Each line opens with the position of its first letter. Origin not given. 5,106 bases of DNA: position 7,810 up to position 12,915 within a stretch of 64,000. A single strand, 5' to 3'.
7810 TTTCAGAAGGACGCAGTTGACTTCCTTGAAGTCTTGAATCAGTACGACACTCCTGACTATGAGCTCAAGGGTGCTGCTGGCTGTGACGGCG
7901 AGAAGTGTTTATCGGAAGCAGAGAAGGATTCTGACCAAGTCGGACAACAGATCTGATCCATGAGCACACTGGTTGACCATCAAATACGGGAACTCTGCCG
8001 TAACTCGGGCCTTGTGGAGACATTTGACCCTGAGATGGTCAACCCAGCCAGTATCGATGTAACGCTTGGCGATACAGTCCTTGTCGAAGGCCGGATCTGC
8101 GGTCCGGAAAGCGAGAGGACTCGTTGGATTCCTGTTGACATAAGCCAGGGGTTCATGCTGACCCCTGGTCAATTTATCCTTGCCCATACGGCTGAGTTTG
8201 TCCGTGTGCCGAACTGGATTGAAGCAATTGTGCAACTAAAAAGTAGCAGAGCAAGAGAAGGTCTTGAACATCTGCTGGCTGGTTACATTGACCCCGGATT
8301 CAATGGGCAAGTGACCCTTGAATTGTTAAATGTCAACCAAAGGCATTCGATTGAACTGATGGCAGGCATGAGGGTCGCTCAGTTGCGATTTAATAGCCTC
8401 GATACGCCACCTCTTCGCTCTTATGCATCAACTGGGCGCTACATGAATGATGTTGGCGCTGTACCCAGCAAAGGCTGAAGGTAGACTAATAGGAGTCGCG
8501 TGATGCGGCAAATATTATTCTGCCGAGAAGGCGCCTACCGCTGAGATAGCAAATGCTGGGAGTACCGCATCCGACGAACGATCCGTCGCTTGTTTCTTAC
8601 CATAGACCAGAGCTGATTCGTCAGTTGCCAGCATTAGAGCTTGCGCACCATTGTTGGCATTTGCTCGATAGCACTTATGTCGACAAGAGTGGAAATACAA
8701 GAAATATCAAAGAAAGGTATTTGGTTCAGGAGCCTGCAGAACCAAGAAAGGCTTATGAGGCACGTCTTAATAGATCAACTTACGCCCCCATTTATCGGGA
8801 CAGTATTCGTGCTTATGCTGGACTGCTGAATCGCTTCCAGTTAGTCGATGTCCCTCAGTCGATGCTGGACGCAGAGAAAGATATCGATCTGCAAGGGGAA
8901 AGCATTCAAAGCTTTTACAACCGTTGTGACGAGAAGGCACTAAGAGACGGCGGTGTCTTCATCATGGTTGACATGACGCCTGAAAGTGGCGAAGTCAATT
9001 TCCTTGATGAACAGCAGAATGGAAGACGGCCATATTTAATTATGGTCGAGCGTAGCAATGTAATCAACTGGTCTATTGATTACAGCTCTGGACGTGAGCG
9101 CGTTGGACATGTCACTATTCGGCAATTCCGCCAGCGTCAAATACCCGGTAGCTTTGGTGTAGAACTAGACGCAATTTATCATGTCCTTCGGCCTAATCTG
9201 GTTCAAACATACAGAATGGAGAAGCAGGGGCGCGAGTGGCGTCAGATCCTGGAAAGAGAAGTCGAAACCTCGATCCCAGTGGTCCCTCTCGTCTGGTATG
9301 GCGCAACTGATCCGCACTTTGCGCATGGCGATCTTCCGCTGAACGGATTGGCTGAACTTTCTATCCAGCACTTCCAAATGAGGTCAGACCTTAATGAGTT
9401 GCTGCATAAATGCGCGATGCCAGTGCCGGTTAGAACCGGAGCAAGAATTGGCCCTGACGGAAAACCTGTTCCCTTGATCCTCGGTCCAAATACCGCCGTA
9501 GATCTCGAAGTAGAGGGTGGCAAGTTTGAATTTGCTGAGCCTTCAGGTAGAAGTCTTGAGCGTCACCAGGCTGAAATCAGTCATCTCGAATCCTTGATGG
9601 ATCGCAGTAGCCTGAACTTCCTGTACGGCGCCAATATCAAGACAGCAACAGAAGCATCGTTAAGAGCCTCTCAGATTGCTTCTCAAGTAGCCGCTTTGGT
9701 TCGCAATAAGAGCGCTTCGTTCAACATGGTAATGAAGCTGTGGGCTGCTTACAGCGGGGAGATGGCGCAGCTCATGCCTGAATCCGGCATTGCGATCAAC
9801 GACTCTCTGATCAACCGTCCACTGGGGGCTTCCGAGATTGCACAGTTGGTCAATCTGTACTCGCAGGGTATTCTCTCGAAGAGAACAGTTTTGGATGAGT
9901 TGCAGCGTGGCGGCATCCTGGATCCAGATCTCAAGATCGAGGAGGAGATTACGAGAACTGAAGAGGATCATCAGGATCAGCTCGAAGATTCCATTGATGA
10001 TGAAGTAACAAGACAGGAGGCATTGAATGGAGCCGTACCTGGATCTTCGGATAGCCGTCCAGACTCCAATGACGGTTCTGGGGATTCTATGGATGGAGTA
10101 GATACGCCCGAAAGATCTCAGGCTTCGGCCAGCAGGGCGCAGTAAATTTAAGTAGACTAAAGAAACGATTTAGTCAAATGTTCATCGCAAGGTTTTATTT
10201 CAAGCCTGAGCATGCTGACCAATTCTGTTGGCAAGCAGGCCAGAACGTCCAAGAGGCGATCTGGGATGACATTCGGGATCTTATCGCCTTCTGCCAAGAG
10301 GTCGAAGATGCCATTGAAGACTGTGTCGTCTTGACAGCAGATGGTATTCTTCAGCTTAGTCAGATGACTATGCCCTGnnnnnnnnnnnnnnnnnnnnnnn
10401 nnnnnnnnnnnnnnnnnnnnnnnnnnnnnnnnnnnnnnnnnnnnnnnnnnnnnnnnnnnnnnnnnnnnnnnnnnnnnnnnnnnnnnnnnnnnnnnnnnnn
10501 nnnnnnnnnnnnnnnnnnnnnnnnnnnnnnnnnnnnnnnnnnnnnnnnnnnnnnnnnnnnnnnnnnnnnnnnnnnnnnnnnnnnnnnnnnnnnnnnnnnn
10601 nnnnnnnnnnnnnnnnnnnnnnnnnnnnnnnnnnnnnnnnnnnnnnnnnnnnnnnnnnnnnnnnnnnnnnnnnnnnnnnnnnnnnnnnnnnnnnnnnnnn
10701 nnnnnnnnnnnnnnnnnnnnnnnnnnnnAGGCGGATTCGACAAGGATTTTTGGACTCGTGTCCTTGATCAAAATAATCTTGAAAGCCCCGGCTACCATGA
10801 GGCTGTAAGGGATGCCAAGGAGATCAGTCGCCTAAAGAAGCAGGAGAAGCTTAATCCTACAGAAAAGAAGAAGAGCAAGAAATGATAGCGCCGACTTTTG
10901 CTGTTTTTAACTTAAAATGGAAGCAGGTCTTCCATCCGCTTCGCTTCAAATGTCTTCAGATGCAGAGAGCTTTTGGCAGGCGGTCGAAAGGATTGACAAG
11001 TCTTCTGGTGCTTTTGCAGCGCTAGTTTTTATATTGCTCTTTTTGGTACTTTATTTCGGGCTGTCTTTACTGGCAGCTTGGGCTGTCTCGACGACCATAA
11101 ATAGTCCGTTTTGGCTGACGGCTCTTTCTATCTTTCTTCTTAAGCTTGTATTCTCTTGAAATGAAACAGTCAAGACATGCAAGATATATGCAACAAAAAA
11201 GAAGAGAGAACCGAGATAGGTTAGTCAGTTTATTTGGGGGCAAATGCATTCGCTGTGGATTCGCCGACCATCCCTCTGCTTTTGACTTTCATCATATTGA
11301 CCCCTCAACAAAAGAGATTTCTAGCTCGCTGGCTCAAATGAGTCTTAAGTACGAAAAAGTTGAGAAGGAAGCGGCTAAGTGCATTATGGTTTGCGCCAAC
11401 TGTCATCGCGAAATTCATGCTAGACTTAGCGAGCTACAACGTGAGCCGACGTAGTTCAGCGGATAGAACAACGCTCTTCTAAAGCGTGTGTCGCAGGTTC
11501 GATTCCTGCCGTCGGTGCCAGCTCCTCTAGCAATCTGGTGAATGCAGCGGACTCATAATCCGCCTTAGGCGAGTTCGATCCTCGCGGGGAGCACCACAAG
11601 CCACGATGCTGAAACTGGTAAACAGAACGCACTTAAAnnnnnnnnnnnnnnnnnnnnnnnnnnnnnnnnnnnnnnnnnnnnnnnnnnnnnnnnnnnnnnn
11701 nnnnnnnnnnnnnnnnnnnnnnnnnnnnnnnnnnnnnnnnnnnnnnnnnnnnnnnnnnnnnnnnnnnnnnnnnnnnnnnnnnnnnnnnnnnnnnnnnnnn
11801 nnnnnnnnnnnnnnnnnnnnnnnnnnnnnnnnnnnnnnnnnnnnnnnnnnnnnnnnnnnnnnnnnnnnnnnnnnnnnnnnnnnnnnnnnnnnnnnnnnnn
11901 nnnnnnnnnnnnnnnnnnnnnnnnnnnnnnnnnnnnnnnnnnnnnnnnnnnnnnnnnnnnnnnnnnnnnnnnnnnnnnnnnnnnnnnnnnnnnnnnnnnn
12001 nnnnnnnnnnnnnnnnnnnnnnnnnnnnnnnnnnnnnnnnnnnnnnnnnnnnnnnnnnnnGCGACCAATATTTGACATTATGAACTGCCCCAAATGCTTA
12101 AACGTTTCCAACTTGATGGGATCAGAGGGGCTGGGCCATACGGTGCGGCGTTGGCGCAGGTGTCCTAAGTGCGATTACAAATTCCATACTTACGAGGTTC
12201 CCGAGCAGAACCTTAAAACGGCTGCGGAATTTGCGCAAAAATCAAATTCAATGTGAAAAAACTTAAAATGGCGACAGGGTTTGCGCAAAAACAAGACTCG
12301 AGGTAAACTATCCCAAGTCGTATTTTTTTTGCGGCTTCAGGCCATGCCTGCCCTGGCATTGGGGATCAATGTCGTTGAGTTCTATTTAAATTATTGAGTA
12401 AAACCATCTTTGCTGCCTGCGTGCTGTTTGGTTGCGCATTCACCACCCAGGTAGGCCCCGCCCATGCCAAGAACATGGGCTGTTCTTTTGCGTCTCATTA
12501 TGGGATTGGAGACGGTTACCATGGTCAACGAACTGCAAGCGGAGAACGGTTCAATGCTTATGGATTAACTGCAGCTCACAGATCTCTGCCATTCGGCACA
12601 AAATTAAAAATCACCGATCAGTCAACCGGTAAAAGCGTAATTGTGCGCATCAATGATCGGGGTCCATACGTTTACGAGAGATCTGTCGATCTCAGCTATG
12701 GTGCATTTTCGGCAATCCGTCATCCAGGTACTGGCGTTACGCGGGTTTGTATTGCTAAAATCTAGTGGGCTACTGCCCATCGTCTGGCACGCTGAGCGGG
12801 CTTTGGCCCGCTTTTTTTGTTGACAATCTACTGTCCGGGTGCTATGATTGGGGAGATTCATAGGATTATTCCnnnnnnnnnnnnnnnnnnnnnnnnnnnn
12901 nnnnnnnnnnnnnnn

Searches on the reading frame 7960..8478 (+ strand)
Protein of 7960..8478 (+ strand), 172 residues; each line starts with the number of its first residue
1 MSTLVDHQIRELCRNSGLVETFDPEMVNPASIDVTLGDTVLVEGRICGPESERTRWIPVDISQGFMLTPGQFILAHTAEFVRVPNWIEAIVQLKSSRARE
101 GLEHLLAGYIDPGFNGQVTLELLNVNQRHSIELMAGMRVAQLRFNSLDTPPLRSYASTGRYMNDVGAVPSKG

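Call 60: search_protein_families(library=pfam, proteins=[window:7960-8478:+], max_evalue=0.01)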
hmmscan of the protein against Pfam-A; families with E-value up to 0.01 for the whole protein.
window:7960-8478:+ (172 aa): 4 families
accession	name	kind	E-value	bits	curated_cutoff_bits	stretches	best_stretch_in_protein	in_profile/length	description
PF22769.1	DCD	-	2.6e-31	109.2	27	1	4-146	2-152/153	dCTP deaminase-like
PF06559.16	DCD_N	-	7.9e-07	29.5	21.4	1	4-145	5-161/164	2'-deoxycytidine 5'-triphosphate deaminase (DCD) N-terminal domain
PF00692.24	dUTPase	-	4.6e-05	23.7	22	1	63-161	22-118/129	dUTPase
PF22569.1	DCD_C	-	0.00095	19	22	1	56-157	67-175/192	2'-deoxycytidine 5'-triphosphate deaminase (DCD), C-terminal domain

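Call 80: find_related_loci(query=window:7960-8475:+, collection=viral_contigs, flank=500)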
Query window:7960-8475:+ (172 aa) in viral_contigs; peptide patterns used: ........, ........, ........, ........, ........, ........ (x = any residue, [..] = any of these).
7 stretches matched a pattern; 4 encode a relative of the query (tblastn E <= 1e-3); 4 distinct loci.
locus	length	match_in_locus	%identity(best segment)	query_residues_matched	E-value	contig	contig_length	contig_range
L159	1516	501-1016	79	1-172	2e-97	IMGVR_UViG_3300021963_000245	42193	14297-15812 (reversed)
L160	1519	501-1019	69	1-172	1e-84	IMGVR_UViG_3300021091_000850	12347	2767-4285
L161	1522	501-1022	68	1-172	3e-78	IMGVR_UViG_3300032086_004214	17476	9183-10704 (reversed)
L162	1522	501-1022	68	1-172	2e-78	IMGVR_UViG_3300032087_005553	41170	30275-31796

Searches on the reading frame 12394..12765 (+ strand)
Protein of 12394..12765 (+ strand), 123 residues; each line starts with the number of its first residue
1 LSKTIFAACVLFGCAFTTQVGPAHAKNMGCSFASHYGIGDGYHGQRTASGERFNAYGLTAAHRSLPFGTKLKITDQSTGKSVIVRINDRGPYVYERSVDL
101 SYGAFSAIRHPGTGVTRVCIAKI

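Call 60: search_protein_families(library=pfam, proteins=[window:12394-12765:+], max_evalue=0.01)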
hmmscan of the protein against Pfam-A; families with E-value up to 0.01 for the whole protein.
window:12394-12765:+ (123 aa): 1 family
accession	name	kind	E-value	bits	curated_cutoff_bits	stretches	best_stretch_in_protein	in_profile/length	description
PF03330.24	DPBB_1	-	6.9e-21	74.7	28.8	1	41-119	12-82/83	Lytic transglycolase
